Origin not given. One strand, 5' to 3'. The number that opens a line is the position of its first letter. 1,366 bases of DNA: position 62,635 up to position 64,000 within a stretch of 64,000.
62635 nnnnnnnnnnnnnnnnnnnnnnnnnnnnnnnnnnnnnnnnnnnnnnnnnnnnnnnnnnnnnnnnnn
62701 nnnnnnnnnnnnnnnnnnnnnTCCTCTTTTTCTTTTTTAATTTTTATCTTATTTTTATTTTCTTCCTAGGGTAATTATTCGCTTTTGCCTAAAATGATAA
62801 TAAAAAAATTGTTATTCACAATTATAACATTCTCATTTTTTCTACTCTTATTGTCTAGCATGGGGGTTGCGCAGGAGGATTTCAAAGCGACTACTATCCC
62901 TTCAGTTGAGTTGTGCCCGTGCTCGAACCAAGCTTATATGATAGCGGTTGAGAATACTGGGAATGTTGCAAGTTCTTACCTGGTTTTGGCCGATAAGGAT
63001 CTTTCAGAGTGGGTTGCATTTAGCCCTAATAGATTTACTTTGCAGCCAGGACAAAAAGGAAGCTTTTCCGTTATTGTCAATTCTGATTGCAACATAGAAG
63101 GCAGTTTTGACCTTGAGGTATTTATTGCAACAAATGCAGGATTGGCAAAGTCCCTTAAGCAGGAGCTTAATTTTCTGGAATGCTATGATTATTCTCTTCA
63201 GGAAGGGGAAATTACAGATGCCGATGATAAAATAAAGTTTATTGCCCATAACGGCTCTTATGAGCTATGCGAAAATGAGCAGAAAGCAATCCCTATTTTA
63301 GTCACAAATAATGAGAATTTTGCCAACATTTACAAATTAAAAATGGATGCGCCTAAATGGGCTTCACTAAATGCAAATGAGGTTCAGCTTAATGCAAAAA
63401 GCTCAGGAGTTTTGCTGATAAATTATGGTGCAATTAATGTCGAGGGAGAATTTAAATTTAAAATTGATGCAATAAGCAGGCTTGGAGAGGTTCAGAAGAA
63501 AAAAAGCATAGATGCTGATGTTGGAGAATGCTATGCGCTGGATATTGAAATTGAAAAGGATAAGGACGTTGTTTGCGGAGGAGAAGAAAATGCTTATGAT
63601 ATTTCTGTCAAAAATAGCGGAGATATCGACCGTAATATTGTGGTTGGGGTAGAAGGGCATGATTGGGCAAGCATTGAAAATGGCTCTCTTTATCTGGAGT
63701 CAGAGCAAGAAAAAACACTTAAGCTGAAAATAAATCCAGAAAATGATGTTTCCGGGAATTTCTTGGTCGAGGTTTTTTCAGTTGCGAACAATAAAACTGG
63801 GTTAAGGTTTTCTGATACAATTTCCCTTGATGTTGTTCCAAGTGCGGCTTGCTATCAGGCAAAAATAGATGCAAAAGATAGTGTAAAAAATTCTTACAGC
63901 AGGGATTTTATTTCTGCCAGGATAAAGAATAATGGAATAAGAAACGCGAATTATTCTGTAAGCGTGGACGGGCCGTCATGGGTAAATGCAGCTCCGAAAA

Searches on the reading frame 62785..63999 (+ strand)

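Call 64: search_protein_families(library=pfam, proteins=[window:62785-63999:+], max_evalue=0.001)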
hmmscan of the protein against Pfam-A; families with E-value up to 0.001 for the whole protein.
window:62785-63999:+ (405 aa): 3 families
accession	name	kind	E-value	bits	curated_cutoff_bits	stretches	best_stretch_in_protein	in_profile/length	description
PF22067.2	Cep192_D3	-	0.00036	21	27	0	268-321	18-72/99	Cep192 domain 3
PF22544.2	HYDIN_VesB_CFA65-like_Ig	-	0.00039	21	25.5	0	47-118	19-88/100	HYDIN/CFA65/VesB-like, Ig-like domain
PF11614.14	FixG_C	-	0.00077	20.1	25.6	0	268-317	32-84/119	IG-like fold at C-terminal of FixG, putative oxidoreductase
